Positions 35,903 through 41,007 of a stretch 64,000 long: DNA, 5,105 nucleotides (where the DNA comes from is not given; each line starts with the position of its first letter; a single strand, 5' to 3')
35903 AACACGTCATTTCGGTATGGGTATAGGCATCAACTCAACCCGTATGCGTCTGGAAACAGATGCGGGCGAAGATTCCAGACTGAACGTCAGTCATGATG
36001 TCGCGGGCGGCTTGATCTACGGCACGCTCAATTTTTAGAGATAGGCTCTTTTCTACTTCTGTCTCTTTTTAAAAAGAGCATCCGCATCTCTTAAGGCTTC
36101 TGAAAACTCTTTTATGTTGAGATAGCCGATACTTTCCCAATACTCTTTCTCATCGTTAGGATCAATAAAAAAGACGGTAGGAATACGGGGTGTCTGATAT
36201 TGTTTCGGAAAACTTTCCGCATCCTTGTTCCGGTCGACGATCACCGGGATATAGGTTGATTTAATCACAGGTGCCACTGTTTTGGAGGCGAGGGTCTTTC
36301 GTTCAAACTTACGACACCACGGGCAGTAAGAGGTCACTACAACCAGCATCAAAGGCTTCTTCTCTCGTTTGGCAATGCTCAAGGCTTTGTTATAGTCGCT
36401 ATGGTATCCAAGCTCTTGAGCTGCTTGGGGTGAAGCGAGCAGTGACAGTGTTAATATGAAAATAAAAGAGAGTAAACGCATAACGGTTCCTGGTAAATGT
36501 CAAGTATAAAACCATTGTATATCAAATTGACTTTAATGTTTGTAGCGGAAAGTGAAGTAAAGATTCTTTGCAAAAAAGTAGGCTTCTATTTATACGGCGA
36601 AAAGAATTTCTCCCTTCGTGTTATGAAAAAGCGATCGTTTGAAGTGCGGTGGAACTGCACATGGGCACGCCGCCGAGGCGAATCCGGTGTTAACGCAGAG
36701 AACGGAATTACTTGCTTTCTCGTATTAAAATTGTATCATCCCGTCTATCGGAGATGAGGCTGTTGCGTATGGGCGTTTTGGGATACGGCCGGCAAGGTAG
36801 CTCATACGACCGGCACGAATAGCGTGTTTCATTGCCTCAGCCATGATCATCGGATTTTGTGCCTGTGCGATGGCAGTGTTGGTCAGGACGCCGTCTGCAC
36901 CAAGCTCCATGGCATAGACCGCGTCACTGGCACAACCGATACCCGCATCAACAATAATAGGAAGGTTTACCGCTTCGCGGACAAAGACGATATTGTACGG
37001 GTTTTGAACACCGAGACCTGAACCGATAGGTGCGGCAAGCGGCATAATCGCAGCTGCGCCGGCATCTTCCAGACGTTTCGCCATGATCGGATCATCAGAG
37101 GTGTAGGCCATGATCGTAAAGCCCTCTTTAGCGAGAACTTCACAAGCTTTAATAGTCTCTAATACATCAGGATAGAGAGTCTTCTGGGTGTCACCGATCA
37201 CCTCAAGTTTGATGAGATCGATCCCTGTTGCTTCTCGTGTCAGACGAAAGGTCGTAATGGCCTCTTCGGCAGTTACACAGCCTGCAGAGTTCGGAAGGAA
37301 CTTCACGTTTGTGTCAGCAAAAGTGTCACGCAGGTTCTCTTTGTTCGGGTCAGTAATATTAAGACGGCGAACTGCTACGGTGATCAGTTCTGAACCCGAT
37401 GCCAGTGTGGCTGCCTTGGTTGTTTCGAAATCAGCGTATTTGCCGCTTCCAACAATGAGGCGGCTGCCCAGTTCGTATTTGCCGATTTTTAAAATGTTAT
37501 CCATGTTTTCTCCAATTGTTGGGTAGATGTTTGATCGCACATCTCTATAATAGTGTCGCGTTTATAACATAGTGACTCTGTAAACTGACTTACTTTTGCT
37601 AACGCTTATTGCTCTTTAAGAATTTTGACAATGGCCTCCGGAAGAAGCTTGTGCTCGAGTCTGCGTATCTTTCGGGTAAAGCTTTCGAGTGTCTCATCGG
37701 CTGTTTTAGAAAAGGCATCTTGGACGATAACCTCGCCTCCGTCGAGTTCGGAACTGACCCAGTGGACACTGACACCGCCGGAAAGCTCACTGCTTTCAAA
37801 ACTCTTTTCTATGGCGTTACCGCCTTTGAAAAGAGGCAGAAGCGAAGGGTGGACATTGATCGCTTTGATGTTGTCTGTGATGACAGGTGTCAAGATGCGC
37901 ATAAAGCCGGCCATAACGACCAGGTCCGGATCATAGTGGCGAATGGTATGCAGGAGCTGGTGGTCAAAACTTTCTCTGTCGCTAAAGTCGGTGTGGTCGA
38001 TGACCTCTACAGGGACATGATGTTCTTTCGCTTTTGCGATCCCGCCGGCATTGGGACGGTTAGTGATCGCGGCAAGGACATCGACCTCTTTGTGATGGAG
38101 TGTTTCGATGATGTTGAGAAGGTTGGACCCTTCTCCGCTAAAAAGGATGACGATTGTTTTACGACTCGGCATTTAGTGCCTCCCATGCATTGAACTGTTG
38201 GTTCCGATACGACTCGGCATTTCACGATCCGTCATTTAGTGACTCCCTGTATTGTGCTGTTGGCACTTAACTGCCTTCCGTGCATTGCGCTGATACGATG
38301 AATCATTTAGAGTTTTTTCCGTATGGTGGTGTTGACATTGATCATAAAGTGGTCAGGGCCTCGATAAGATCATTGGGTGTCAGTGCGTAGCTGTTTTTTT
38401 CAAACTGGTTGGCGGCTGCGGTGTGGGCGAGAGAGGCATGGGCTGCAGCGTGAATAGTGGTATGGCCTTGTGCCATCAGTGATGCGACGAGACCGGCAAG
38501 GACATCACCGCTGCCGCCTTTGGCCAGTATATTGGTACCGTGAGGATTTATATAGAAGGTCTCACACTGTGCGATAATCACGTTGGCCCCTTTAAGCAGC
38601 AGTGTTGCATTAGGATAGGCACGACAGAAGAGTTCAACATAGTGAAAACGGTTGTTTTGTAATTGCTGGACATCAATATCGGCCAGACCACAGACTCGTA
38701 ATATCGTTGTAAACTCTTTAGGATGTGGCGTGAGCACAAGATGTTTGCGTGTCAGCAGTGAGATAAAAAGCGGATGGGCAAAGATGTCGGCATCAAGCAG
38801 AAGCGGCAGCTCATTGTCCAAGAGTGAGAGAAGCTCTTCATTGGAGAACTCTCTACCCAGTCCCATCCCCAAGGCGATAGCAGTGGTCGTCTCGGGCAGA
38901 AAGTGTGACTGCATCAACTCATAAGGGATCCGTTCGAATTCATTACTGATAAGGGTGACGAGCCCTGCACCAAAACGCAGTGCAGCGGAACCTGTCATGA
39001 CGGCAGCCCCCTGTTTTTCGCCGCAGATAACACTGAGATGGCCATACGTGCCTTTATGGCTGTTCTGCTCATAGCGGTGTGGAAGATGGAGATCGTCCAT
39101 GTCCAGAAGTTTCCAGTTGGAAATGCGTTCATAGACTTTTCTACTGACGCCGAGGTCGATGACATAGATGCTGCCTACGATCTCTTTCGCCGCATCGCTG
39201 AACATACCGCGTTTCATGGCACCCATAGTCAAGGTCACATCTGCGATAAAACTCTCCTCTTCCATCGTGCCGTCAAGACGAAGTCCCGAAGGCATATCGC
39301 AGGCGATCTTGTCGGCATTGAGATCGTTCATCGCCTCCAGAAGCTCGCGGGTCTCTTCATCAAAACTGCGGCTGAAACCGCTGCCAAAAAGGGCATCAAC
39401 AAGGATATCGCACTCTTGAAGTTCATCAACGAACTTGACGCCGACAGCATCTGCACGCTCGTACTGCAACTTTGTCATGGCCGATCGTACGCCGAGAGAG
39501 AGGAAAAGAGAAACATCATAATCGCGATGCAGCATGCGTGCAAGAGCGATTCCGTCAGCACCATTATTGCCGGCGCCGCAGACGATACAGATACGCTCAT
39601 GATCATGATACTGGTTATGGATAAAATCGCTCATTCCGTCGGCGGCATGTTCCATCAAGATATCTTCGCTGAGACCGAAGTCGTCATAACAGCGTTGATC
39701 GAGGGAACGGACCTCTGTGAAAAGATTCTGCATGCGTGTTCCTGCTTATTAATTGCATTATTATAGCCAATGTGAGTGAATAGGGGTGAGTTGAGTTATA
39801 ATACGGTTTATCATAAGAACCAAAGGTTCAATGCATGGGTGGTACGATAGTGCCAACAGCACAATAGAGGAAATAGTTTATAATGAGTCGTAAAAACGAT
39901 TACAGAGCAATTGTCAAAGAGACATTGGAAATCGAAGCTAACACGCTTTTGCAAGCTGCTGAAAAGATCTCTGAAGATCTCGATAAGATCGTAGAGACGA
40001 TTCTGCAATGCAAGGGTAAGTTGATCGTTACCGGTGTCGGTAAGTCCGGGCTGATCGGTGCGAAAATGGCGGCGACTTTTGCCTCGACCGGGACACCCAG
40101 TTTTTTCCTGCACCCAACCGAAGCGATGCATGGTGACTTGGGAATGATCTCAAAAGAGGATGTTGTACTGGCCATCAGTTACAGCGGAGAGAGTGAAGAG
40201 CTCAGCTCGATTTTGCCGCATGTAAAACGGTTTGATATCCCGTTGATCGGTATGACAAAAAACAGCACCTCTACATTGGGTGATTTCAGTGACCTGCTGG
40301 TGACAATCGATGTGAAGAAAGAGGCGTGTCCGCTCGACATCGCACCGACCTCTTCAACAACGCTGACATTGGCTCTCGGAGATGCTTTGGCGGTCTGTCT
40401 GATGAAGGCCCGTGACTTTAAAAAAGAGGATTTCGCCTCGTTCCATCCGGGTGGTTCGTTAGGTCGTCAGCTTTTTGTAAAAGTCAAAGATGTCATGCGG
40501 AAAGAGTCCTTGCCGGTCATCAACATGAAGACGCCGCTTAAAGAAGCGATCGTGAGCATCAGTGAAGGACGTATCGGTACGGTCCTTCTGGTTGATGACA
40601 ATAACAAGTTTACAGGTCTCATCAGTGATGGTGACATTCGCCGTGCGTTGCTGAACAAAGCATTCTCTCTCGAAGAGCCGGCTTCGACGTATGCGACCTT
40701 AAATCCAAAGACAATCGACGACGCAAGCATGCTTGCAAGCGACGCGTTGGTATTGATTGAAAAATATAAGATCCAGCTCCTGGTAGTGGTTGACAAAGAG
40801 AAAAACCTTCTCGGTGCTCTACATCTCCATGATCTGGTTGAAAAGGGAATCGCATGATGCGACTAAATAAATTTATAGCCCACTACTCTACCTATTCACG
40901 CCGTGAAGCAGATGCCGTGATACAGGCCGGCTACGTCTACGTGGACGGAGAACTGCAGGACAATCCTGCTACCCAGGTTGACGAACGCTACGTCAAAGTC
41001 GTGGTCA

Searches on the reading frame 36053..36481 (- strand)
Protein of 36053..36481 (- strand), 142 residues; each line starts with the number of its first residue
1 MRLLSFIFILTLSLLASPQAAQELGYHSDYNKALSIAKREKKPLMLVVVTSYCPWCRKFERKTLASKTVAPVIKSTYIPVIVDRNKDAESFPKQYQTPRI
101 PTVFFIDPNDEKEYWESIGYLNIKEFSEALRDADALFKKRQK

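Call 61: search_protein_families(library=pfam, proteins=[window:36053-36481:-], max_evalue=0.00001)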
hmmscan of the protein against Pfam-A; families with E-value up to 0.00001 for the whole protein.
window:36053-36481:- (142 aa): 3 families
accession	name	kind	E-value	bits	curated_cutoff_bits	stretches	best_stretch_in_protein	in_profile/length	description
PF13899.12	Thioredoxin_7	-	1.8e-12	47.7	27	1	27-108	3-83/83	Thioredoxin-like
PF03190.21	Thioredox_DsbH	-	4.6e-10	40.1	27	1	30-86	26-82/163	Protein of unknown function, DUF255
PF13098.12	Thioredoxin_2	-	1.6e-09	38.4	27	1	37-130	1-104/104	Thioredoxin-like domain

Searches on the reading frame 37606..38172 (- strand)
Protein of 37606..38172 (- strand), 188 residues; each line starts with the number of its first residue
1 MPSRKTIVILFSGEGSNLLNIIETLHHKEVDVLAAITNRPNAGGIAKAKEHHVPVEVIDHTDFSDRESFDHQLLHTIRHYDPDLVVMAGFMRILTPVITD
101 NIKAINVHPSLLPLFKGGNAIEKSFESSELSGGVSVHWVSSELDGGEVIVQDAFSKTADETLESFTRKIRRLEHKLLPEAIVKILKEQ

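Call 12: search_protein_families(library=pfam, proteins=[window:37606-38172:-])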
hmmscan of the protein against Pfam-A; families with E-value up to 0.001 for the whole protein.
window:37606-38172:- (188 aa): 1 family
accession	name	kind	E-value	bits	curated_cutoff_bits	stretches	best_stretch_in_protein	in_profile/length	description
PF00551.24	Formyl_trans_N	-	3.2e-45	154.5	26.1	1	6-181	2-181/181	Formyl transferase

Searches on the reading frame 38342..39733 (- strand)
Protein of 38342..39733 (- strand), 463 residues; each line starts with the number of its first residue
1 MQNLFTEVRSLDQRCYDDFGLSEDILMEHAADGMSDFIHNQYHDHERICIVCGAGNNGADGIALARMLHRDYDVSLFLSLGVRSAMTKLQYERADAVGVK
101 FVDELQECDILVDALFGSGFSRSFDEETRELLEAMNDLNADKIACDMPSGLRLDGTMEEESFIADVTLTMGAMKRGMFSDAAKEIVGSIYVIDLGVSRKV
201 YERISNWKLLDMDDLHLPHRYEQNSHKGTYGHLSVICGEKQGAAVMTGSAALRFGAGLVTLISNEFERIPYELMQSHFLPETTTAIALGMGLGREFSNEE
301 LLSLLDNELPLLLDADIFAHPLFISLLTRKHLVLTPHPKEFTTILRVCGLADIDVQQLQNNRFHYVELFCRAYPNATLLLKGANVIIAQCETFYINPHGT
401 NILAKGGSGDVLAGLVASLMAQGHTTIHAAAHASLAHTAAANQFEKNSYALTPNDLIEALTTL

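Call 12: search_protein_families(library=pfam, proteins=[window:38342-39733:-])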
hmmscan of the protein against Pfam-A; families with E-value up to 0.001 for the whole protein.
window:38342-39733:- (463 aa): 2 families
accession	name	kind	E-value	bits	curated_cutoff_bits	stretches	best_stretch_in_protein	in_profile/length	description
PF01256.23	Carb_kinase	-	1.5e-43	149.4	27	1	234-460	2-240/242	NAD(P)H-hydrate dehydratase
PF03853.21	YjeF_N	-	6.4e-36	124.3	24.9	1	24-176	2-169/169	YjeF-related protein N-terminus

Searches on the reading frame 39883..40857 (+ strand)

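Call 12: search_protein_families(library=pfam, proteins=[window:39883-40857:+])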
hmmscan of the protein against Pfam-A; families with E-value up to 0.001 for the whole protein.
window:39883-40857:+ (324 aa): 2 families
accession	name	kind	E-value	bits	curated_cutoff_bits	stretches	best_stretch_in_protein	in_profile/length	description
PF01380.27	SIS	-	5.1e-29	101.2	25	1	41-171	2-130/131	SIS domain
PF00571.33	CBS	-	1.1e-15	58.2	24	2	201-257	1-56/57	CBS domain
